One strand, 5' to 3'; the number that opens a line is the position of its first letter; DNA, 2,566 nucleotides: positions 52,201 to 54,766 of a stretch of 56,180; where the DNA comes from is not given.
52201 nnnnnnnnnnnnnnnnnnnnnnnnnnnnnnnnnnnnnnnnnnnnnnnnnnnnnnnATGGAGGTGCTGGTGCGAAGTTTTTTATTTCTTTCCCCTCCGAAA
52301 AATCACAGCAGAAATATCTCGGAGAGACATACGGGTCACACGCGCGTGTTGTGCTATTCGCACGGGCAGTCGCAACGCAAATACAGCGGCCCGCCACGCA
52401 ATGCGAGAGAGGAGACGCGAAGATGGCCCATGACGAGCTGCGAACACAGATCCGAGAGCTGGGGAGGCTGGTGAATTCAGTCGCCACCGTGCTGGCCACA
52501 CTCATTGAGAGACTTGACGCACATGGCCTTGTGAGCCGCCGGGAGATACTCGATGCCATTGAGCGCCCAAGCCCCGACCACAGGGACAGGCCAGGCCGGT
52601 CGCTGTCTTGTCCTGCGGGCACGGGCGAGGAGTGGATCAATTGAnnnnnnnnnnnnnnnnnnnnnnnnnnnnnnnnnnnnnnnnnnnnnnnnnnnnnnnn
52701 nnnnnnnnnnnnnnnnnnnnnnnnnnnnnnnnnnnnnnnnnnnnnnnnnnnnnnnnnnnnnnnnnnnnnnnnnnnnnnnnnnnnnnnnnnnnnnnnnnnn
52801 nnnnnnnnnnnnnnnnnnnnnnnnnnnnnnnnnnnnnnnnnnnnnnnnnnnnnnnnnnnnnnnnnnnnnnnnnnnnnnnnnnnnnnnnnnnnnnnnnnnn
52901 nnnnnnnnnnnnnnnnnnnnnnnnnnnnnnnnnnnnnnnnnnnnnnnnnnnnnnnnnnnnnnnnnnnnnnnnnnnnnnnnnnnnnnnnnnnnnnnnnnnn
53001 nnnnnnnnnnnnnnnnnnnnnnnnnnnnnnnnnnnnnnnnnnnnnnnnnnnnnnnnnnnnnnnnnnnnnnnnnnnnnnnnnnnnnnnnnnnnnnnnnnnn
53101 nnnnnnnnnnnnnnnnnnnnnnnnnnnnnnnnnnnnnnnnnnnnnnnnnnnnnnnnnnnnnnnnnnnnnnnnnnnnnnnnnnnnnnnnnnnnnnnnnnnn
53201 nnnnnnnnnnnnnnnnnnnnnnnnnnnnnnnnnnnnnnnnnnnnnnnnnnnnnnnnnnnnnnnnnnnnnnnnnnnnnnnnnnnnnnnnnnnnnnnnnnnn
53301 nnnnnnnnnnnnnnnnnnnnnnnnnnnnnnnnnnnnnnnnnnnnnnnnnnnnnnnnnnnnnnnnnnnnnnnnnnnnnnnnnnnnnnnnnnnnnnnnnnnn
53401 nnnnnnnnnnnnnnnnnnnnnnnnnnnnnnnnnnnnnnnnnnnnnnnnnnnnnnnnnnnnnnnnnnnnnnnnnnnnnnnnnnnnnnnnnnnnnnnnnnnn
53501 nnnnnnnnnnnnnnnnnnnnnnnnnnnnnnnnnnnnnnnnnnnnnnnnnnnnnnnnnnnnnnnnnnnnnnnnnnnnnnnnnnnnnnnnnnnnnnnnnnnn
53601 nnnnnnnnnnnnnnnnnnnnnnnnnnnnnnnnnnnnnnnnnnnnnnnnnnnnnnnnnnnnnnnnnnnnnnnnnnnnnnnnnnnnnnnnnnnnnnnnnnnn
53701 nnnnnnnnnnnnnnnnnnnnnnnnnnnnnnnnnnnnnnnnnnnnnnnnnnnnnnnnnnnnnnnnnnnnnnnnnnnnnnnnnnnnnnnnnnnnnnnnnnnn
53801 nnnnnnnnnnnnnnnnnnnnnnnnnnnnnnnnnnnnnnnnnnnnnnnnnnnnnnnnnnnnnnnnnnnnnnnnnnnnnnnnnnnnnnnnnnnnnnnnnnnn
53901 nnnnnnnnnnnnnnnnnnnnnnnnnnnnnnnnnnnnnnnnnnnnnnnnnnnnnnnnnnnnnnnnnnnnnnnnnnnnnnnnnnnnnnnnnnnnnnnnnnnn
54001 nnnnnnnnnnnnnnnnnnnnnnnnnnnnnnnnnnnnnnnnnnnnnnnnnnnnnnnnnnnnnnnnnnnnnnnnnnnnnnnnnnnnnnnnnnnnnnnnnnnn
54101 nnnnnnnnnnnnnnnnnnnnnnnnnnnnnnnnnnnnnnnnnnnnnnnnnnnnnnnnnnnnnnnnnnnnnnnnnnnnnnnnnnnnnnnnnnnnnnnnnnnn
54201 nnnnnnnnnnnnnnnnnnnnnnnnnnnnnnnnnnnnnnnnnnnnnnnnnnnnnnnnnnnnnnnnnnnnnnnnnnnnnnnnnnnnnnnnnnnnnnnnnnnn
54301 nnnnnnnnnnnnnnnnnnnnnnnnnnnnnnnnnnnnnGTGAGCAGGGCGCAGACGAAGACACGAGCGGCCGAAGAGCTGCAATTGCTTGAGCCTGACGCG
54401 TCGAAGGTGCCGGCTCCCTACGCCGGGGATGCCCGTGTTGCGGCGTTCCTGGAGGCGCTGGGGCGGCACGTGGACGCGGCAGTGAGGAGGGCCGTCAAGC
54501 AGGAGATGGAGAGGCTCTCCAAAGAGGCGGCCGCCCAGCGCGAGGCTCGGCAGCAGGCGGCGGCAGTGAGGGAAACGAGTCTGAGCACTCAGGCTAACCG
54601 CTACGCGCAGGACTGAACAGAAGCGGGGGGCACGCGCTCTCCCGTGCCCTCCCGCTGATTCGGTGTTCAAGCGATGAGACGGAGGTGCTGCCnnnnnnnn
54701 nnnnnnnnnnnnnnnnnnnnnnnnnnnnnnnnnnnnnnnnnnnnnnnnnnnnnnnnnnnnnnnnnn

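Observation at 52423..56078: vWA lipoprotein, polytopic membrane protein, small proteins and a divergent E1/ThiF-like enzyme, with no ubiquitin-like, E2 or JAB partner in view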

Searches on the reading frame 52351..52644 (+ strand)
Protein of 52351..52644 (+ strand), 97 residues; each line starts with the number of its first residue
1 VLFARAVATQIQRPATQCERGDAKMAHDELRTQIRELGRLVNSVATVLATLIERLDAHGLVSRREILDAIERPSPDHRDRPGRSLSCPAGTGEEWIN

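Call 3: search_protein_families(library=pfam, proteins=[window:52351-52644:+], max_evalue=0.1)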
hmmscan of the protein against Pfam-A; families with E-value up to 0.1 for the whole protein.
window:52351-52644:+ (97 aa): 0 families

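Call 4: search_protein_families(library=padloc, proteins=[window:52351-52644:+], max_evalue=0.1)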
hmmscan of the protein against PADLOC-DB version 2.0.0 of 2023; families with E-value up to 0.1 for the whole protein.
window:52351-52644:+ (97 aa): 0 families

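Call 14: search_protein_families(library=ncbifam, proteins=[window:52351-52644:+], max_evalue=0.1)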
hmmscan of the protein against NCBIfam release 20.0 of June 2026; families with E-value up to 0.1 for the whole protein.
window:52351-52644:+ (97 aa): 0 families

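Call 15: search_protein_families(library=phrogs, proteins=[window:52351-52644:+], max_evalue=0.1)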
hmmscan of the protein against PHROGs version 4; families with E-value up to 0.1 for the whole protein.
window:52351-52644:+ (97 aa): 0 families

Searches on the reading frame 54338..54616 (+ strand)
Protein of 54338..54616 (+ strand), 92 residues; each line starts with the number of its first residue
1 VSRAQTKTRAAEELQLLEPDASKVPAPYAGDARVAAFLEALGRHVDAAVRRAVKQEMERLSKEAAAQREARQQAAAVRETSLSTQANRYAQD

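Call 3: search_protein_families(library=pfam, proteins=[window:54338-54616:+], max_evalue=0.1)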
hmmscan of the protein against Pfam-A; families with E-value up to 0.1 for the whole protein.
window:54338-54616:+ (92 aa): 2 families
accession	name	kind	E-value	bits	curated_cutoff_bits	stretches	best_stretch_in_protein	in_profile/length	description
PF25434.1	NUCB1_N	-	0.02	15.6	27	1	33-74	68-109/140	NUCB1-like, N-terminal domain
PF16715.11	CDPS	-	0.069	13.3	27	1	31-86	56-111/220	Cyclodipeptide synthase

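Call 4: search_protein_families(library=padloc, proteins=[window:54338-54616:+], max_evalue=0.1)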
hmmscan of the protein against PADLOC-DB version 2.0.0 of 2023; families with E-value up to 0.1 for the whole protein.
window:54338-54616:+ (92 aa): 0 families

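Call 14: search_protein_families(library=ncbifam, proteins=[window:54338-54616:+], max_evalue=0.1)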
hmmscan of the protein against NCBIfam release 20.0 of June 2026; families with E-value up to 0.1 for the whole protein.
window:54338-54616:+ (92 aa): 2 families
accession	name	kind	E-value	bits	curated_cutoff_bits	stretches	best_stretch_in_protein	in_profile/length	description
NF048017.1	antitoxin_RelB_like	equivalog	0.051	13.8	50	1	33-80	9-56/70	type II toxin-antitoxin system RelB family antitoxin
TIGR04539.1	tRNA_cyclodipep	subfamily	0.08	12.5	45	0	29-85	54-110/220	tRNA-dependent cyclodipeptide synthase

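Call 15: search_protein_families(library=phrogs, proteins=[window:54338-54616:+], max_evalue=0.1)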
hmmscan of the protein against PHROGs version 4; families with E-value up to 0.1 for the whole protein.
window:54338-54616:+ (92 aa): 0 families
